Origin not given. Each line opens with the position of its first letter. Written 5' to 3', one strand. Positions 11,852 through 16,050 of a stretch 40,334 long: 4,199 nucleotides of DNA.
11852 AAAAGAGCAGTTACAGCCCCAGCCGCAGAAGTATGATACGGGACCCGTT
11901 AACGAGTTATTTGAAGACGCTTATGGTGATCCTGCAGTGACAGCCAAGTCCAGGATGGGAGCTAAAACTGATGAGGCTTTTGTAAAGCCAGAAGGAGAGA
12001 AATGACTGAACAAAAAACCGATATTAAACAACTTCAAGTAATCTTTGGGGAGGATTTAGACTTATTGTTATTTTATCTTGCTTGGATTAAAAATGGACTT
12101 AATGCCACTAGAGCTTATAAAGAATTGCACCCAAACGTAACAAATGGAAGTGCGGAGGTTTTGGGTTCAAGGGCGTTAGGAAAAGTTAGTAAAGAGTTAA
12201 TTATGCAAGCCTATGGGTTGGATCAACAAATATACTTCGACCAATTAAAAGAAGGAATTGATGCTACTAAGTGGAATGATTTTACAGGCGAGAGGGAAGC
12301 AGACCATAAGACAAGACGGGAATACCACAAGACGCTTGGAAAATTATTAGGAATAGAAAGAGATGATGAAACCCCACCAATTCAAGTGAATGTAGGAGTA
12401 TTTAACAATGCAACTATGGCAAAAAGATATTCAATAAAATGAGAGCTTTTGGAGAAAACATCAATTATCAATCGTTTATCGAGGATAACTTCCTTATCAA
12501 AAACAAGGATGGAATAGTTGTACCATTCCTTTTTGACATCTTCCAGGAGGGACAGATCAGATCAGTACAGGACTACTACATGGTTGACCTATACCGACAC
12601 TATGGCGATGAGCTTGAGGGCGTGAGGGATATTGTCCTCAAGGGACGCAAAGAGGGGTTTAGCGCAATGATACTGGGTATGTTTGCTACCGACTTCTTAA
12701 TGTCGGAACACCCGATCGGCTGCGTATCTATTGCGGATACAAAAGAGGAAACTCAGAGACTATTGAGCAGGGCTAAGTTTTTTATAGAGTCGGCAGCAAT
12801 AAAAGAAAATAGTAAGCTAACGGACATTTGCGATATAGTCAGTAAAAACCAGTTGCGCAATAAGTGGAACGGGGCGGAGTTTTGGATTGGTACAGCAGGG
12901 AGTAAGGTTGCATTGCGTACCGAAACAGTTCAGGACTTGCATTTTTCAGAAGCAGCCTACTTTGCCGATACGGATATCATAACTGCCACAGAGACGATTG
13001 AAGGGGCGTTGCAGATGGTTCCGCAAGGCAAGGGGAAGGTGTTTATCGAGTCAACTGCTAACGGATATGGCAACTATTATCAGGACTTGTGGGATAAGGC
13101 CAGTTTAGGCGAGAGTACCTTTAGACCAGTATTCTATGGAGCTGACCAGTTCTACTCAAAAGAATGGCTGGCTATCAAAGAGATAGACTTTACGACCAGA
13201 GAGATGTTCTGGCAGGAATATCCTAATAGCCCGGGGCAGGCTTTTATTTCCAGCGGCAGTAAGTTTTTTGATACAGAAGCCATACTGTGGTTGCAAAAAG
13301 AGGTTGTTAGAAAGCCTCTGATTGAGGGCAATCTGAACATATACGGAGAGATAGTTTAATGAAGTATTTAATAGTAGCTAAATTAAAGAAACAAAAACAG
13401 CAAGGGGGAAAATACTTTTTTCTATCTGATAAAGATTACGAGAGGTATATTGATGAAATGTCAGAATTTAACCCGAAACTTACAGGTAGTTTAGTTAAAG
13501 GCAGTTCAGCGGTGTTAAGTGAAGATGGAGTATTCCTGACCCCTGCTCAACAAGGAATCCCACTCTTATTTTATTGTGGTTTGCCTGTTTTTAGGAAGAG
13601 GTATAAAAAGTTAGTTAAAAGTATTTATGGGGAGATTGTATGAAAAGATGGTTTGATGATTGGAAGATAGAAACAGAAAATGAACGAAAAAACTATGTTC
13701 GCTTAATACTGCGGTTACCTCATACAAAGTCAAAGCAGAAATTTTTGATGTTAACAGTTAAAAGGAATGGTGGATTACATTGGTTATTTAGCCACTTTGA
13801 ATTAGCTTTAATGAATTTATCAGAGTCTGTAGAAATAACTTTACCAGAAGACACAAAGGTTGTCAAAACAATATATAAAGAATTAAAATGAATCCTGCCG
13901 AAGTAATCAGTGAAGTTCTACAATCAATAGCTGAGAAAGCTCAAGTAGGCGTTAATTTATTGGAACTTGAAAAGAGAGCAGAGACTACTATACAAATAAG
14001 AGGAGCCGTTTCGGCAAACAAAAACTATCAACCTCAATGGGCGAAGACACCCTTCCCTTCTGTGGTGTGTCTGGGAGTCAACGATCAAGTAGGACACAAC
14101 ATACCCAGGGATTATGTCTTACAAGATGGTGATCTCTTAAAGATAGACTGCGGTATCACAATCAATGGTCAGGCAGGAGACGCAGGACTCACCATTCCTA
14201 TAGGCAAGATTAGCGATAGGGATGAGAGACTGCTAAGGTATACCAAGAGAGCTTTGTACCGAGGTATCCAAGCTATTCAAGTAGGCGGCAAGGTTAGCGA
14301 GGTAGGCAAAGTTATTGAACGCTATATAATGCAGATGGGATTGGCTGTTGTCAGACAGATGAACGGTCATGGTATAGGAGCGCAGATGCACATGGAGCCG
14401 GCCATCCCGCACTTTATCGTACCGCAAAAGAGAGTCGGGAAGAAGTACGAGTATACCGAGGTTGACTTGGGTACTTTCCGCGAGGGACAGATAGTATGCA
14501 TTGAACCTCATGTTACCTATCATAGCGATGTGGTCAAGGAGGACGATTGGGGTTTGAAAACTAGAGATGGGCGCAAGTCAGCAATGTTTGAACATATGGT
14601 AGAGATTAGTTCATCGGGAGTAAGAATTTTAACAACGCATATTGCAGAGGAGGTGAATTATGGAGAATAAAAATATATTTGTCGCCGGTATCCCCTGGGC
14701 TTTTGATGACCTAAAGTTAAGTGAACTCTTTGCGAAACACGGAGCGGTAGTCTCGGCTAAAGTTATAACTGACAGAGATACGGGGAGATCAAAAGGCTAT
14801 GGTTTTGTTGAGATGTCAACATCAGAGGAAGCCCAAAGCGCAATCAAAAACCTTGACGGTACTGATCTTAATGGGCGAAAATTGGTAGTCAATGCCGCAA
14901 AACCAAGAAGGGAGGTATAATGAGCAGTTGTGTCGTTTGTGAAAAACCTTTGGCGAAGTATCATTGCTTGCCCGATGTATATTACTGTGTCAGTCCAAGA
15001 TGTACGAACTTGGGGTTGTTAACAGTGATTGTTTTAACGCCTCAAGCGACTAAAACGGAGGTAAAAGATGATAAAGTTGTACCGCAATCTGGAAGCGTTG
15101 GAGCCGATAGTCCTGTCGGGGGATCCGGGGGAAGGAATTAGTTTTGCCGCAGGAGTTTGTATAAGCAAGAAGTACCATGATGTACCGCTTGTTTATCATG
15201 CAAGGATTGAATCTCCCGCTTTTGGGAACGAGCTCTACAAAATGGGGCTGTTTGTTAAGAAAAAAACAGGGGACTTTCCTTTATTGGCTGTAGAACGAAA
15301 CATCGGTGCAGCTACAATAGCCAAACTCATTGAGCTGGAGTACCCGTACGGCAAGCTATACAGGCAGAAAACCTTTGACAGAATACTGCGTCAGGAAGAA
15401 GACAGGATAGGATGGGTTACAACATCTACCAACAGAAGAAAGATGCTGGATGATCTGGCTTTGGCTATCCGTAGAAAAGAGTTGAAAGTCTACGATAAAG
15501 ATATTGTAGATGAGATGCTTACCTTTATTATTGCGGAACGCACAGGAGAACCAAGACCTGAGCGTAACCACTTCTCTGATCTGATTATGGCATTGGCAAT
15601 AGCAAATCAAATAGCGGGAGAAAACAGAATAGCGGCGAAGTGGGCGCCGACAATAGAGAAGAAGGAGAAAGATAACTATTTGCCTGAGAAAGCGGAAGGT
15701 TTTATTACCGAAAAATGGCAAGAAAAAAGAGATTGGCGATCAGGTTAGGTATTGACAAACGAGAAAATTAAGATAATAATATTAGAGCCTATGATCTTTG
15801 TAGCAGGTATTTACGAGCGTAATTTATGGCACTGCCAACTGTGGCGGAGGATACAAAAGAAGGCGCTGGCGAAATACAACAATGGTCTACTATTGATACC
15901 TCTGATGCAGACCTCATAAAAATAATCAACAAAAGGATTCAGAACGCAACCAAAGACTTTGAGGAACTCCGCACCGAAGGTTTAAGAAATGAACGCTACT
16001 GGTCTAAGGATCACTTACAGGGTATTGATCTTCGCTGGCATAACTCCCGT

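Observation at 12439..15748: Large terminase split into separate ATPase and nuclease genes by a 1.7 kb five-gene island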

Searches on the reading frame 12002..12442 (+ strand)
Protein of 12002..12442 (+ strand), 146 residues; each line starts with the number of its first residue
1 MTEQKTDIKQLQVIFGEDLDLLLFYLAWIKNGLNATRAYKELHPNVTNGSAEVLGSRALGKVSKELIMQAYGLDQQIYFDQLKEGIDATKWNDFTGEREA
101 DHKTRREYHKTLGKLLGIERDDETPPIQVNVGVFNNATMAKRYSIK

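Call 3: search_protein_families(library=pfam, proteins=[window:12002-12442:+], max_evalue=0.1)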
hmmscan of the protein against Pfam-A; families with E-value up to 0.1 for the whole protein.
window:12002-12442:+ (146 aa): 0 families

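Call 4: search_protein_families(library=phrogs, proteins=[window:12002-12442:+], max_evalue=0.01)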
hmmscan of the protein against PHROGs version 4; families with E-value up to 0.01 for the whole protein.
window:12002-12442:+ (146 aa): 0 families

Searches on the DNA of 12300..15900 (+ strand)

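Call 7: search_rna_families(source=window, start=12300, end=15900, threshold=evalue, max_evalue=5)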
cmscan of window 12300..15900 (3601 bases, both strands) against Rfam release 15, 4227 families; matches with E-value up to 5: 3.
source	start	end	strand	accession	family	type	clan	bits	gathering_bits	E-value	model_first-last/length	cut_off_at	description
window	14785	14899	+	RF02774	KatA_thermometer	Cis-reg; thermoregulator;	-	21.1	111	2.9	1-154/154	no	KatA 5' UTR thermometer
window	13637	13685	+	RF01140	sR20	Gene; snRNA; snoRNA; CD-box;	-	18.1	44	2.1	1-56/56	no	Small nucleolar RNA sR20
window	13496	13651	-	RF01402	STnc150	Gene; sRNA;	-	16.7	60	1.8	1-267/267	no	STnc150 Hfq binding RNA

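Call 71: search_rna_families(source=L066, start=1700, end=3100, threshold=evalue, max_evalue=1)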
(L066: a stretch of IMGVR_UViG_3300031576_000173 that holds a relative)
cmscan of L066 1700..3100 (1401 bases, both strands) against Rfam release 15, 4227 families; matches with E-value up to 1: 0.
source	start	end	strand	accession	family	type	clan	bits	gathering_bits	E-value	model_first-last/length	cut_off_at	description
